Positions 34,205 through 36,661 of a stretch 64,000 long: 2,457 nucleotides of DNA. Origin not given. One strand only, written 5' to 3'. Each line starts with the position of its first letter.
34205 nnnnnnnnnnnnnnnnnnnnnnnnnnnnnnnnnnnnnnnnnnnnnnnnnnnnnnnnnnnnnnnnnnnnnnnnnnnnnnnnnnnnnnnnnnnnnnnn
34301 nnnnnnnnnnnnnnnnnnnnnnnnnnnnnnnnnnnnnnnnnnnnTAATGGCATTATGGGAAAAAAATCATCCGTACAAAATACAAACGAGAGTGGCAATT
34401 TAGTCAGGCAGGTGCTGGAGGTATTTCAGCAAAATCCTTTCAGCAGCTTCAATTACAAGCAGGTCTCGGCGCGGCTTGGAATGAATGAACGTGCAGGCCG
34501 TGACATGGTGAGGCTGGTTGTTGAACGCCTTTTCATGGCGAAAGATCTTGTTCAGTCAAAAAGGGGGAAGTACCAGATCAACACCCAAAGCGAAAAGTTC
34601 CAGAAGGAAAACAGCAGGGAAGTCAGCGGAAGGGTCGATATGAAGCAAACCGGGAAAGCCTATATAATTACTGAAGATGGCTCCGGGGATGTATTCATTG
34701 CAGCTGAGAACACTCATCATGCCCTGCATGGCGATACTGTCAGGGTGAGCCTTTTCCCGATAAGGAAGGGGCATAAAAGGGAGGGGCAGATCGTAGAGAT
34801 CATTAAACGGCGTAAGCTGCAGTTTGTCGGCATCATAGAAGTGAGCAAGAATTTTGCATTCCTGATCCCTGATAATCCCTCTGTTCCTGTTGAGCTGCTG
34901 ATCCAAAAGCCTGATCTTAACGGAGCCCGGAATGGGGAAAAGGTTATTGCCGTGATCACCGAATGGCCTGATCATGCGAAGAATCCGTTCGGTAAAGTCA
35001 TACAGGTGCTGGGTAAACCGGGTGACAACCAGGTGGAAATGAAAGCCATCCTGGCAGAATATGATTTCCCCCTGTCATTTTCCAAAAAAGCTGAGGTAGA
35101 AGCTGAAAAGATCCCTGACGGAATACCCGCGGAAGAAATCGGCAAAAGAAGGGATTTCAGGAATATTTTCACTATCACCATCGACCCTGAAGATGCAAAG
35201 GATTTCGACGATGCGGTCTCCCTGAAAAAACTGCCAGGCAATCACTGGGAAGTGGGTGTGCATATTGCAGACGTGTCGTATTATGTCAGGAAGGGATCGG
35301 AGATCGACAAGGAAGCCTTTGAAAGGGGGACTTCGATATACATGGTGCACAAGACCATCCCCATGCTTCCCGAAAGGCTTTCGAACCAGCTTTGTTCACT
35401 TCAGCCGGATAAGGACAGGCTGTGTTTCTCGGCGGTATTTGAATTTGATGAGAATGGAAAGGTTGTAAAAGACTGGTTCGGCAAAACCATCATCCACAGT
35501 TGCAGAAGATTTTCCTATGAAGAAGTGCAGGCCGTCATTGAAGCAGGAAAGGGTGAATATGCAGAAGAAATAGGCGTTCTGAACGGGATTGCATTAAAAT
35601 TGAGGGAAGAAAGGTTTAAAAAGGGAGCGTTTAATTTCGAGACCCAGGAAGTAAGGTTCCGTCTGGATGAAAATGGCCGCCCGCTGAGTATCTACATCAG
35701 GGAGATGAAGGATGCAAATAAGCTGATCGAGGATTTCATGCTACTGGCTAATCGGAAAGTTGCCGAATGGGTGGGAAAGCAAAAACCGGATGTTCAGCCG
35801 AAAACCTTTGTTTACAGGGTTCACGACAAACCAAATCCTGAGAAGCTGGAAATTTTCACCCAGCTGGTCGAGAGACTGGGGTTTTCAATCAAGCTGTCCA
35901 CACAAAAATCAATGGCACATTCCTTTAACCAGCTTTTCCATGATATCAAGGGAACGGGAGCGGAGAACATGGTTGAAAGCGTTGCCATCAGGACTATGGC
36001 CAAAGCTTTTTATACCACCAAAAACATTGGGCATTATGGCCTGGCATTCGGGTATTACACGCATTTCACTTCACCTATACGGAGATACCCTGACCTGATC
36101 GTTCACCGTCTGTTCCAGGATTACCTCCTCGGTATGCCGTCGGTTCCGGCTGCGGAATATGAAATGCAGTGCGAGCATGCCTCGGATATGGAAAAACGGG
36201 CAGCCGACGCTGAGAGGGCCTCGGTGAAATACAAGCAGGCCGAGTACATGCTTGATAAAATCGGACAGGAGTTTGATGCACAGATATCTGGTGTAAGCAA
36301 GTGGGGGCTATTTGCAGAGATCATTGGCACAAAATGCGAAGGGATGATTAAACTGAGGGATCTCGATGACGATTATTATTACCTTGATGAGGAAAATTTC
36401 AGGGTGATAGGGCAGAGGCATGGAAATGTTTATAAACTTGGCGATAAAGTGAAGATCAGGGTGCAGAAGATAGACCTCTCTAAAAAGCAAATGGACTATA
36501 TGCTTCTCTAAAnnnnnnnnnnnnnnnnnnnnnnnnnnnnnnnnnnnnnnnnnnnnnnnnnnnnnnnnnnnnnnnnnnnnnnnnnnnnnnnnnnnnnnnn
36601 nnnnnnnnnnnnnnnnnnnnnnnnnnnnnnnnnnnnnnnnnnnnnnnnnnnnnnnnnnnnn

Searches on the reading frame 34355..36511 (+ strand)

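Call 63: search_protein_families(library=pfam, proteins=[window:34355-36511:+], max_evalue=0.000001)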
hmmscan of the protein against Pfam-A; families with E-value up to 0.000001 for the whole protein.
window:34355-36511:+ (718 aa): 5 families
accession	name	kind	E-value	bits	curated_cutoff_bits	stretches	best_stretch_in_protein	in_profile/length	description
PF00773.25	RNB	-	1.3e-113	380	29.3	1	265-591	1-324/326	RNB domain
PF17876.7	CSD2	-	8.1e-28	96.8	26.2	1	169-243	1-74/74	Cold shock domain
PF08206.17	OB_RNB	-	2.1e-17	63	24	1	92-149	1-58/58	Ribonuclease B OB domain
PF17849.7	OB_Dis3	-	1.5e-11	44.6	22.8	1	168-237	2-77/77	Dis3-like cold-shock domain 2 (CSD2)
PF00575.29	S1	-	4.1e-07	30.7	22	0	635-713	3-69/74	S1 RNA binding domain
